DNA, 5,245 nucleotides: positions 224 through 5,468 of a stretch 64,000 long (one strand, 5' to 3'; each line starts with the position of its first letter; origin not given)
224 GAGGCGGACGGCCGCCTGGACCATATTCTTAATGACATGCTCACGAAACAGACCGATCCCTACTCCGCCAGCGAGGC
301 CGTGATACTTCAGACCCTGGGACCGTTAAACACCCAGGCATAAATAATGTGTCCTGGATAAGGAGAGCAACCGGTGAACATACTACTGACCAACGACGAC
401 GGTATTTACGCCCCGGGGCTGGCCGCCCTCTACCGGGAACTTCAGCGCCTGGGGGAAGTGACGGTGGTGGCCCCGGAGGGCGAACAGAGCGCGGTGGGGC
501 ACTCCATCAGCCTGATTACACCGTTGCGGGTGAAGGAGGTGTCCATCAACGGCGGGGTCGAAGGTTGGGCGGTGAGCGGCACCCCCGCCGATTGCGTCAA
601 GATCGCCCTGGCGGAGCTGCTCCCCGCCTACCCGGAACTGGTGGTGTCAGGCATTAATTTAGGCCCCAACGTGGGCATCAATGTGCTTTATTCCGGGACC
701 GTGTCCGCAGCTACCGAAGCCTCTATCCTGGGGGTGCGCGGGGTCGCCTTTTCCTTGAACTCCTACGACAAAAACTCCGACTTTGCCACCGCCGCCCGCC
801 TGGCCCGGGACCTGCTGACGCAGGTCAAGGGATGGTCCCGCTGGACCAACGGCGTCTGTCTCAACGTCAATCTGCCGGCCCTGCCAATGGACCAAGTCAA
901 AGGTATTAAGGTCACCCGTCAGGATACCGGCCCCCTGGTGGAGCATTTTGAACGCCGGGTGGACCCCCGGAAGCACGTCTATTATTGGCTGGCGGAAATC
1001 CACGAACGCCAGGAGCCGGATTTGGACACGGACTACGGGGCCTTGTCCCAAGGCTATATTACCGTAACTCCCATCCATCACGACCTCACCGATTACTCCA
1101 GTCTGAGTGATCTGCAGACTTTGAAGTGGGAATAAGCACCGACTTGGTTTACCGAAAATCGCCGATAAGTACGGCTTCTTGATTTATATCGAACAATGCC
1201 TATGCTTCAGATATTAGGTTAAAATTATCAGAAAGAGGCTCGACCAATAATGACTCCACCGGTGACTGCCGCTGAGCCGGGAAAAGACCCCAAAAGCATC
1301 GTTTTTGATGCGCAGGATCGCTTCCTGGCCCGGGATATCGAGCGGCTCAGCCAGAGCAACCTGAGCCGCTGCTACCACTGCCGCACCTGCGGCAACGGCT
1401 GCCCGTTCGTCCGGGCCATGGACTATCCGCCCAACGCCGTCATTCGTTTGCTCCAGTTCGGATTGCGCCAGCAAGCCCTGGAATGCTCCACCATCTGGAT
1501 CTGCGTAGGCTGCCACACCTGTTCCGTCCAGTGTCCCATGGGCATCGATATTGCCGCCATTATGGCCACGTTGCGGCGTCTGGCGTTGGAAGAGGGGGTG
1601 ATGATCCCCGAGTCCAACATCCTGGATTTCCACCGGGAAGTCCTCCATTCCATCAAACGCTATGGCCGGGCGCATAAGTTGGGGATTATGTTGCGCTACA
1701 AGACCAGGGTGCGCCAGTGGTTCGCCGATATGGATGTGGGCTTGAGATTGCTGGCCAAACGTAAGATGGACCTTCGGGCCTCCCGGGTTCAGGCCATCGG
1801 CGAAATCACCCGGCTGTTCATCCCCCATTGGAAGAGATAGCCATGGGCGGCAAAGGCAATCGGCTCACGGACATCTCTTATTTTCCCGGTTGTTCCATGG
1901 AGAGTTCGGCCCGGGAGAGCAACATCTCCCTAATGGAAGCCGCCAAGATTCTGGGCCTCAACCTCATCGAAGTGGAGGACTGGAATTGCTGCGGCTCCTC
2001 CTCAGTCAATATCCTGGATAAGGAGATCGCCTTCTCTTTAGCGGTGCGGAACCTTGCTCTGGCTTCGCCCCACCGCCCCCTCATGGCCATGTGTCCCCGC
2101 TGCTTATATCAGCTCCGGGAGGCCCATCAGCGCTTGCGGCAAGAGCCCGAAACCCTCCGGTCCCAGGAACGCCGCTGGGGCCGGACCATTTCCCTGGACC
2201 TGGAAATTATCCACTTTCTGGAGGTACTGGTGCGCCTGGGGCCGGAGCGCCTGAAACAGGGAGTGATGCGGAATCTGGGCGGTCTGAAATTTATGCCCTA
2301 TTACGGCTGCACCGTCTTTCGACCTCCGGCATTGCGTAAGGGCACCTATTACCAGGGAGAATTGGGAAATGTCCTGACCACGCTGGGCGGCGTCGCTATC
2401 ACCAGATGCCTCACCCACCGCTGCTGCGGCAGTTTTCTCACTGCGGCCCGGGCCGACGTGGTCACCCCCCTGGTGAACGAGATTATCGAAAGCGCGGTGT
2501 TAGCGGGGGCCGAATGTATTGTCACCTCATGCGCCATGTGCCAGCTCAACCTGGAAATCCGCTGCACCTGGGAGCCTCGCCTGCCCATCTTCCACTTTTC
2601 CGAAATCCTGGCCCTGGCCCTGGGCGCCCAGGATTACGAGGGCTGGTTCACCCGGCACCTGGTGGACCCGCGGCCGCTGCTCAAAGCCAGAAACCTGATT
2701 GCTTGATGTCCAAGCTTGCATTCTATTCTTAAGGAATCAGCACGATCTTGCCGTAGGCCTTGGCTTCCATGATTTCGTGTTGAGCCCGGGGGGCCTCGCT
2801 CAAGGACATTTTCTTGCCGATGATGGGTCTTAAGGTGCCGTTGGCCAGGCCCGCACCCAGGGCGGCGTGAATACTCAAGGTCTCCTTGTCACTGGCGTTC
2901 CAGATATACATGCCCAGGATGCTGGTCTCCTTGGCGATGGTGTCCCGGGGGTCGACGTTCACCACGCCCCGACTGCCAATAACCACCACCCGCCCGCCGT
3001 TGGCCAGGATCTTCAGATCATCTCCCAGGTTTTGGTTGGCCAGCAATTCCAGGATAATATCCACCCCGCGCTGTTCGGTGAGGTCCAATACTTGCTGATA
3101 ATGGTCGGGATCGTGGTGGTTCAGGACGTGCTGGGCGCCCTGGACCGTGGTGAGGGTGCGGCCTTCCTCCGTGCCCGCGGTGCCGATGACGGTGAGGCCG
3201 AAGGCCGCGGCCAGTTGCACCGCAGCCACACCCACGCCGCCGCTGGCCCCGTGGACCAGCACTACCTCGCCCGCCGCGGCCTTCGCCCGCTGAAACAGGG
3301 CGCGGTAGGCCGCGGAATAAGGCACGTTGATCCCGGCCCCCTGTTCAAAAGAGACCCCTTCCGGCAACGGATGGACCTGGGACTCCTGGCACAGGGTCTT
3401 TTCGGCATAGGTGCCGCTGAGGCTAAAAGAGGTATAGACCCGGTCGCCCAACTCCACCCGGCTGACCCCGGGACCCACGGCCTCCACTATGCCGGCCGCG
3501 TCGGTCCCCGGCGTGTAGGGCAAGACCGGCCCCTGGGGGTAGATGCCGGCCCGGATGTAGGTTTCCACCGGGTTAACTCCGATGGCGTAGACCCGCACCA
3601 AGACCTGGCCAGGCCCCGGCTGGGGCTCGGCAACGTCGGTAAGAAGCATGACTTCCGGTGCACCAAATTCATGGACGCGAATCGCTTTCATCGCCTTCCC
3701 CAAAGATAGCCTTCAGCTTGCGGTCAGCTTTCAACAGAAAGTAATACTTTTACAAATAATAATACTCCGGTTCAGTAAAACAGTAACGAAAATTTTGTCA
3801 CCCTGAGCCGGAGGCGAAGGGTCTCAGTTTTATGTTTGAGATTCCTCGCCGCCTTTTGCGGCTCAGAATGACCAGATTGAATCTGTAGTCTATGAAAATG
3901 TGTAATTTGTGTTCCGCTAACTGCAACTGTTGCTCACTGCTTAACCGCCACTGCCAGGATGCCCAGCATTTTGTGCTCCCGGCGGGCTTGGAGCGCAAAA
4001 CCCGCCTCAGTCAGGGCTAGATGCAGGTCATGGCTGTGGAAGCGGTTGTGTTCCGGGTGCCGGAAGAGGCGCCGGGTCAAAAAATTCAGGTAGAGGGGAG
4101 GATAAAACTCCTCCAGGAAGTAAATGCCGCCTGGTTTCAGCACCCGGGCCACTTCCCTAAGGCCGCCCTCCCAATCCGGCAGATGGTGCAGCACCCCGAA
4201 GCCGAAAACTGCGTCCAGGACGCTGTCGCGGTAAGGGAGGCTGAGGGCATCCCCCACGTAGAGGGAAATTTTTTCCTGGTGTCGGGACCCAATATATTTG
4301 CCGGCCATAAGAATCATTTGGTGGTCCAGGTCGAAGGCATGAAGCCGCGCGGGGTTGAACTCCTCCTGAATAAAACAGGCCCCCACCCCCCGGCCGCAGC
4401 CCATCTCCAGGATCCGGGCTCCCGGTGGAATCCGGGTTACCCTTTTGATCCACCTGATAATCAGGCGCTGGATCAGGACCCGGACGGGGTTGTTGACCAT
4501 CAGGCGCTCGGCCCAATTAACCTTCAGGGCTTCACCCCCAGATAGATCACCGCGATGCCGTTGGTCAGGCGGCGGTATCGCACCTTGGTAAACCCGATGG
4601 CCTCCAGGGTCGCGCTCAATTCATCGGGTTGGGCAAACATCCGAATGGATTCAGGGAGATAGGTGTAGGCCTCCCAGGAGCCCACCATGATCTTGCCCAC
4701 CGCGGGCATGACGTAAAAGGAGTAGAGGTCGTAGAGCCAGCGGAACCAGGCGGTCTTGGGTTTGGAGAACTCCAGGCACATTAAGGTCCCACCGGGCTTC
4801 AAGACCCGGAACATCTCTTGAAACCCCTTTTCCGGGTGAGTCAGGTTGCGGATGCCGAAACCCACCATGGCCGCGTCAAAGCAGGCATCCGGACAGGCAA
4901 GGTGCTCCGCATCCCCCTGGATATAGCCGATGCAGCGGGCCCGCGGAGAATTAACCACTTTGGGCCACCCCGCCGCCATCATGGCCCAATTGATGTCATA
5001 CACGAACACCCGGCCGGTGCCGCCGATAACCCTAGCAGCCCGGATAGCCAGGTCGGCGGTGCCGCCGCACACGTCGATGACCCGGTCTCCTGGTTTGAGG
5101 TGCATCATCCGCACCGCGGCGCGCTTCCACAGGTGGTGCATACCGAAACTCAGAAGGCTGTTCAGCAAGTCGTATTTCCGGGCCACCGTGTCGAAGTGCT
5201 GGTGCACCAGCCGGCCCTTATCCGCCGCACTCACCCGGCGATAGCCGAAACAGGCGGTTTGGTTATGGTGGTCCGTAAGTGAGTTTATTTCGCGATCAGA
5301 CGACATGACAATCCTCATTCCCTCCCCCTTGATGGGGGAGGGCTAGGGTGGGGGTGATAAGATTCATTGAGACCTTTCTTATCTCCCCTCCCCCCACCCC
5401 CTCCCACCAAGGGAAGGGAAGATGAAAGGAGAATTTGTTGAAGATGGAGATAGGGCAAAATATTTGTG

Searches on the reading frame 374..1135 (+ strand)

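Call 56: search_protein_families(library=pfam, proteins=[window:374-1135:+], max_evalue=0.00001)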
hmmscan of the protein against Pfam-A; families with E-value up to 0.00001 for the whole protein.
window:374-1135:+ (253 aa): 1 family
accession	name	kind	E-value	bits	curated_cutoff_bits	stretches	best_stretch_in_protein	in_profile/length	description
PF01975.23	SurE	-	4.4e-65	219.5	22.1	1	3-184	1-183/189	Survival protein SurE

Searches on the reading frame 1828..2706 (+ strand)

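Call 56: search_protein_families(library=pfam, proteins=[window:1828-2706:+], max_evalue=0.00001)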
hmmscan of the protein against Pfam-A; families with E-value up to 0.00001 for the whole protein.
window:1828-2706:+ (292 aa): 1 family
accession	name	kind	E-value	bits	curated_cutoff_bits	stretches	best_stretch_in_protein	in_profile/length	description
PF02754.22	CCG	-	2.1e-17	63.5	20.6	1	17-97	2-85/85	Cysteine-rich domain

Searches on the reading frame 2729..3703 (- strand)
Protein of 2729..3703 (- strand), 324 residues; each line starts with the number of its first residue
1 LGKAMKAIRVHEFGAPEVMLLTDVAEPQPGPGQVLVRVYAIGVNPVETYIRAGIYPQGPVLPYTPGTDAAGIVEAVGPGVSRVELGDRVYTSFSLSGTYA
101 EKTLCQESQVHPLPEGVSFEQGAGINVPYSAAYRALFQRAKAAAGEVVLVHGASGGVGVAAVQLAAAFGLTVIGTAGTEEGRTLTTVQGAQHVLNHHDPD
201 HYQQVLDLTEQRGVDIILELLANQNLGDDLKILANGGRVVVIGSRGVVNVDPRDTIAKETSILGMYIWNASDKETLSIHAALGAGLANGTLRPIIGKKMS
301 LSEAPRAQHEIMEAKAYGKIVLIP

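Call 56: search_protein_families(library=pfam, proteins=[window:2729-3703:-], max_evalue=0.00001)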
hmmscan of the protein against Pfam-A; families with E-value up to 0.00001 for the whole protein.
window:2729-3703:- (324 aa): 3 families
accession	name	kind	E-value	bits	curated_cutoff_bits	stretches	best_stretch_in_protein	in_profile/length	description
PF00107.32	ADH_zinc_N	-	1.3e-22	80.5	31.8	1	156-272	1-119/129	Zinc-binding dehydrogenase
PF08240.17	ADH_N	-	2.5e-17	63.5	23.5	1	30-115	1-104/104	Alcohol dehydrogenase GroES-like domain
PF13602.12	ADH_zinc_N_2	-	1.6e-15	58.6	27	1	189-322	2-134/134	Zinc-binding dehydrogenase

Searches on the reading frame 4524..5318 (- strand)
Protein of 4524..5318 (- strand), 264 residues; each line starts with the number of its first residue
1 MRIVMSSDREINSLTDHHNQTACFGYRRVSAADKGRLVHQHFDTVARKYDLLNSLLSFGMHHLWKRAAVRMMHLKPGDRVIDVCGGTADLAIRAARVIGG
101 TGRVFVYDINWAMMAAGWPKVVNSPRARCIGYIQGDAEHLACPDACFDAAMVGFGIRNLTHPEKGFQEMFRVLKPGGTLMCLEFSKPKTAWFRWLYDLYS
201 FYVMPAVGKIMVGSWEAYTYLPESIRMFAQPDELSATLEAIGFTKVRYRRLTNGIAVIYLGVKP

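Call 56: search_protein_families(library=pfam, proteins=[window:4524-5318:-], max_evalue=0.00001)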
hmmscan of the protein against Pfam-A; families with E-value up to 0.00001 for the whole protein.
window:4524-5318:- (264 aa): 5 families
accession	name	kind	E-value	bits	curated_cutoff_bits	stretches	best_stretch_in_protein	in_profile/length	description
PF01209.24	Ubie_methyltran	-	4.1e-70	236.2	20.1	1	36-263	7-233/233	ubiE/COQ5 methyltransferase family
PF13649.12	Methyltransf_25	-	2.2e-13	51.1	27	1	80-177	1-97/97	Methyltransferase domain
PF08241.18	Methyltransf_11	-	2.4e-13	50.9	21.2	1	86-181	6-95/95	Methyltransferase domain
PF13847.12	Methyltransf_31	-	9e-08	32.4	27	1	75-185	2-113/145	Methyltransferase domain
PF13489.12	Methyltransf_23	-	7.2e-07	29.5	27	1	62-246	7-162/164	Methyltransferase domain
